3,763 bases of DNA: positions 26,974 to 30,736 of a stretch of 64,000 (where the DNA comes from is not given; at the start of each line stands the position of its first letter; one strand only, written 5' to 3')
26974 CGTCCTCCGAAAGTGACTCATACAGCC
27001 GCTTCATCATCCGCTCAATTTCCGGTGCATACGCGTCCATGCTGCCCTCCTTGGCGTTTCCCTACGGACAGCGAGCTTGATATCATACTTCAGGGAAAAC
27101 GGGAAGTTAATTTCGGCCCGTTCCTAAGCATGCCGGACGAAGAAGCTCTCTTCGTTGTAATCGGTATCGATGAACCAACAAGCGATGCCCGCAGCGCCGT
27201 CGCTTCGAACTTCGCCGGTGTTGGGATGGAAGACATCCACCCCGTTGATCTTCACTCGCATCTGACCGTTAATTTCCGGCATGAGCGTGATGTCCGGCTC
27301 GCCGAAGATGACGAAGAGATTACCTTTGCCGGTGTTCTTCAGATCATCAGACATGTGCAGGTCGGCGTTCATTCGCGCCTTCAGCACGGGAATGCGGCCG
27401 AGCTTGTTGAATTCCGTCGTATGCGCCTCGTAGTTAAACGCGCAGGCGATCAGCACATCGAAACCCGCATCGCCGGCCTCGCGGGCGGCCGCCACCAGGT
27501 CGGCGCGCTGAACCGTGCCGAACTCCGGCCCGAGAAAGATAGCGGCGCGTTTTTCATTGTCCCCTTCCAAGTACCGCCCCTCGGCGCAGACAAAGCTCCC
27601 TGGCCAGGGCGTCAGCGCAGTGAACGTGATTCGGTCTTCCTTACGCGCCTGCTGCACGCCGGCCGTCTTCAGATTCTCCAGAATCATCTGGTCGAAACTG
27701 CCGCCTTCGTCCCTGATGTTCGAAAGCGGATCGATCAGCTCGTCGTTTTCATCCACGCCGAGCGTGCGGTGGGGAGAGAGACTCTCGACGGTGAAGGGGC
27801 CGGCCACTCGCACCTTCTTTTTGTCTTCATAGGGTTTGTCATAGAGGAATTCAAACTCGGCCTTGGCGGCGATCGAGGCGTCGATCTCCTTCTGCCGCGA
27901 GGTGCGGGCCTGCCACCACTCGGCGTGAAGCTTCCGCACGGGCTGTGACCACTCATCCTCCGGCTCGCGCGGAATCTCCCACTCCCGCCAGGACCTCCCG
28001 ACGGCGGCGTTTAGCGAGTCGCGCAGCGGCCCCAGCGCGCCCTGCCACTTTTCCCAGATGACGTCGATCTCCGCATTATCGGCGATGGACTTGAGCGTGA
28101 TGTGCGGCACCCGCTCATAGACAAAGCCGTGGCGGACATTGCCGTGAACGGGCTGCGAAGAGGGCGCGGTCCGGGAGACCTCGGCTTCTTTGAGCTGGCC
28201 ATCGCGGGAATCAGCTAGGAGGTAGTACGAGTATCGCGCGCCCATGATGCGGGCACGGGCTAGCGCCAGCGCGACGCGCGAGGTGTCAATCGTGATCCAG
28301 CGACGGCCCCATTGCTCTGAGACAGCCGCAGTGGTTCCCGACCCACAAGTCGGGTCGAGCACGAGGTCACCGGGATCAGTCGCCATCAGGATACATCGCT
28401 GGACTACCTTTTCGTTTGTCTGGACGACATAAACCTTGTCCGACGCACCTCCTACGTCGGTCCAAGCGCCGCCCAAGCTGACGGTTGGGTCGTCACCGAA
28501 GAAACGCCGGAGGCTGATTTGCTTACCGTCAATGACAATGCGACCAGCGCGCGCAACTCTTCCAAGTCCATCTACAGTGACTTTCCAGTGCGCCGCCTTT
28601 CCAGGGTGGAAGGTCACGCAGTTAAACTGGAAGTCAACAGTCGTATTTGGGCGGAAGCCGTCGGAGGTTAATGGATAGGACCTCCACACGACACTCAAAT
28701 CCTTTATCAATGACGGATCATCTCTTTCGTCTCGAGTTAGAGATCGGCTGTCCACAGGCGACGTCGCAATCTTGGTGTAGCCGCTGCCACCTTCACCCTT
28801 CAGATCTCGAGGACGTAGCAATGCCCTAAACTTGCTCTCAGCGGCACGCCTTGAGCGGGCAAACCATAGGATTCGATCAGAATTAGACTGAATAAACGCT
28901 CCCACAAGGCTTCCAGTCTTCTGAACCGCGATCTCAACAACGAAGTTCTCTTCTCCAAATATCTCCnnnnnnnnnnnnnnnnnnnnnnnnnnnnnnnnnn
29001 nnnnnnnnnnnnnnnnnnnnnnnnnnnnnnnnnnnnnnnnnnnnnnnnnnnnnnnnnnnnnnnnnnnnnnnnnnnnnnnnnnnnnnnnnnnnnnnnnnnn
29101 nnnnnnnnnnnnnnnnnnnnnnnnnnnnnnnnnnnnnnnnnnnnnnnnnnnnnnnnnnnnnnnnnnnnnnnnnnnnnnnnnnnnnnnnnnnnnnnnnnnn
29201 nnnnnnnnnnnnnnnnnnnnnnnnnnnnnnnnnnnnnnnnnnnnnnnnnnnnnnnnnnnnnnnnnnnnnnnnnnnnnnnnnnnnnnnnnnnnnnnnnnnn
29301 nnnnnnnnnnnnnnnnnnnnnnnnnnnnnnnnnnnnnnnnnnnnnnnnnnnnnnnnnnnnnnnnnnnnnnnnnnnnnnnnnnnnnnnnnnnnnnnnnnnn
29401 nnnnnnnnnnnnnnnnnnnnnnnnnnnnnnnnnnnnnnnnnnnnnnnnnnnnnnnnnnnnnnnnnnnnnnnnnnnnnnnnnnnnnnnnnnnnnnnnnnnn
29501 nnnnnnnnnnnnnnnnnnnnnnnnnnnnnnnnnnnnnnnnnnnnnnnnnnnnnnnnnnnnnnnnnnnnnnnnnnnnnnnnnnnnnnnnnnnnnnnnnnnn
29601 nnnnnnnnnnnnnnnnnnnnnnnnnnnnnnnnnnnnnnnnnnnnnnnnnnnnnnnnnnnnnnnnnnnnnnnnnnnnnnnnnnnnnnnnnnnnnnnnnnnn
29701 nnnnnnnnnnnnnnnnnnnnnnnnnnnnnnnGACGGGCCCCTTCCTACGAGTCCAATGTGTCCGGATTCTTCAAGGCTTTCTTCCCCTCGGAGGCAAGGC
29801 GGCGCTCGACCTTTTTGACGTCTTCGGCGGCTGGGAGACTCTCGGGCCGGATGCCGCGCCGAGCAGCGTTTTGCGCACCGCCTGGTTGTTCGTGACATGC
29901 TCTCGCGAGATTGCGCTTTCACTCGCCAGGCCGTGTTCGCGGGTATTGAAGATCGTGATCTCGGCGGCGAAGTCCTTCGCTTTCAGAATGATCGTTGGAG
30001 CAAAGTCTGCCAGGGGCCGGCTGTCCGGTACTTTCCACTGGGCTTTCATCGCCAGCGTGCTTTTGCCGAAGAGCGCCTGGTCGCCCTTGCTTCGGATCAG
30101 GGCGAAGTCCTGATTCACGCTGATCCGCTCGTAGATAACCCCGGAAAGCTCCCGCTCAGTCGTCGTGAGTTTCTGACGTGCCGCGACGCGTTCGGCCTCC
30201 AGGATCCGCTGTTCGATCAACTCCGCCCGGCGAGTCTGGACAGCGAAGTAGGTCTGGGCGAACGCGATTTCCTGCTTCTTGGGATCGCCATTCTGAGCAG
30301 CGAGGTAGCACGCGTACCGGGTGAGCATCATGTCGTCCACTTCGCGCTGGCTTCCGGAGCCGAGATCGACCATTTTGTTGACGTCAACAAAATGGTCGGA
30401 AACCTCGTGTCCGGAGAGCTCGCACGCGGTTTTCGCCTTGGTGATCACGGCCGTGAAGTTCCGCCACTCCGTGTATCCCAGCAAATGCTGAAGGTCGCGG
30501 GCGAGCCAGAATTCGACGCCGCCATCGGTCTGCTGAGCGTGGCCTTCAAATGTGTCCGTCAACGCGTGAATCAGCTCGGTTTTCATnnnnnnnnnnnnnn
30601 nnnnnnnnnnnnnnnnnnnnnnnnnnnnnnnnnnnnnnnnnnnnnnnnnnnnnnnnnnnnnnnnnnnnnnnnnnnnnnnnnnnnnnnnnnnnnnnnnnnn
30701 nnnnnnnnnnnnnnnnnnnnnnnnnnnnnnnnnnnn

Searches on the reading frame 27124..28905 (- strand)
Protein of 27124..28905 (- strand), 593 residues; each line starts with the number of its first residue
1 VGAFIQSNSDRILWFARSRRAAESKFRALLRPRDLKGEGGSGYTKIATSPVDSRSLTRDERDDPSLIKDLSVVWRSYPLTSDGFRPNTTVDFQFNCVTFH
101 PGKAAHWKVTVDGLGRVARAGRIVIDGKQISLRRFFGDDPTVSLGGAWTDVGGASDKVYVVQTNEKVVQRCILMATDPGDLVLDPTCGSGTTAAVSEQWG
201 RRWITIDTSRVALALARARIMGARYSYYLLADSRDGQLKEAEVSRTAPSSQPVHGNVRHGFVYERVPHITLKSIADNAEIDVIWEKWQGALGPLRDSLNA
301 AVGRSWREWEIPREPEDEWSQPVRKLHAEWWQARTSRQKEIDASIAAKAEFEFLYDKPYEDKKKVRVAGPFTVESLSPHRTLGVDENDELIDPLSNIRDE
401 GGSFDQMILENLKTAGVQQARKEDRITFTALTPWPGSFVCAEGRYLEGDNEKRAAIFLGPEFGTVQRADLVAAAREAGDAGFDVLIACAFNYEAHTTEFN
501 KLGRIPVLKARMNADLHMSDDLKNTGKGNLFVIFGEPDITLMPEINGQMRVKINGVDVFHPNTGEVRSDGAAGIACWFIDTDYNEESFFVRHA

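Call 23: search_protein_families(library=pfam, proteins=[window:27124-28905:-], max_evalue=0.001)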
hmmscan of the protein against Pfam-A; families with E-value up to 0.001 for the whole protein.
window:27124-28905:- (593 aa): 1 family
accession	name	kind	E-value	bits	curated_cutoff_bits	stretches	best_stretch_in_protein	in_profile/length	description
PF01555.25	N6_N4_Mtase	-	4.5e-14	53.4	26.7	1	157-214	160-217/221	DNA methylase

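Call 46: search_protein_families(library=padloc, proteins=[window:27124-28905:-], max_evalue=0.001)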
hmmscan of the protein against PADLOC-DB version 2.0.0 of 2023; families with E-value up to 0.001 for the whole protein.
window:27124-28905:- (593 aa): 33 families (the best 25 are shown)
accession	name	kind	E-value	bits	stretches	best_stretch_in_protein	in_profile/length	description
PDLC03632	MTase_III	-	4.3e-245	814.1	1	2-593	302-921/983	Type III methyltransferase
PDLC03638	MTase_III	-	7.9e-15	52.2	1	93-208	545-665/816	Type III methyltransferase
PDLC03354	MTase_II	-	1.8e-14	51.6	1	100-223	262-385/425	Type II methyltransferase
PDLC03738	oMTase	-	1.4e-13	48.3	1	154-223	199-268/376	orphan methyltransferase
PDLC03216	MTase_II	-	4.4e-13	47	1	155-223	190-258/364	Type II methyltransferase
PDLC03636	MTase_III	-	1.6e-12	45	1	161-208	346-393/575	Type III methyltransferase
PDLC03339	MTase_II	-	2.4e-12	44.3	1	159-221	210-272/399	Type II methyltransferase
PDLC03371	MTase_II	-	3.6e-12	44.4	1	161-220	193-252/260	Type II methyltransferase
PDLC03387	MTase_II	-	7.1e-12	43.1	1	165-223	220-278/289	Type II methyltransferase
PDLC03633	MTase_III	-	7.7e-12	42.7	1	148-222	281-355/616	Type III methyltransferase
PDLC03299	MTase_II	-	1.5e-10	39.1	1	162-226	199-264/296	Type II methyltransferase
PDLC03300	MTase_II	-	3.2e-10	37.6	1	158-221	214-277/302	Type II methyltransferase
PDLC03238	MTase_II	-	5e-10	37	1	142-211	283-356/428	Type II methyltransferase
PDLC03644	MTase_III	-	1.1e-09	35.5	1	157-220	324-393/542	Type III methyltransferase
PDLC03635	MTase_III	-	1.2e-08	32.1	1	162-207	514-559/708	Type III methyltransferase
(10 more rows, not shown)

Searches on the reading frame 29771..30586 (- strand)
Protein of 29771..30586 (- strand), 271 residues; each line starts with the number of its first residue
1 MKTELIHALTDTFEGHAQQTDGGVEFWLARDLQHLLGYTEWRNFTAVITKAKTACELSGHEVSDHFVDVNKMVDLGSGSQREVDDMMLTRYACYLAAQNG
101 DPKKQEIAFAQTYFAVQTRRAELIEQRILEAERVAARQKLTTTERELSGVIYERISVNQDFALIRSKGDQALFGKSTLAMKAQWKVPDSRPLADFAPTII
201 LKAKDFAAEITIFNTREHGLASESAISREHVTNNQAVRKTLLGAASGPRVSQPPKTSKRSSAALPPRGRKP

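Call 26: find_encoding_contigs(protein=window:29771-30586:-, flank=10000, max_places=3)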
Protein window:29771-30586:- (271 aa): no gene with exactly this product is on record in the collection.
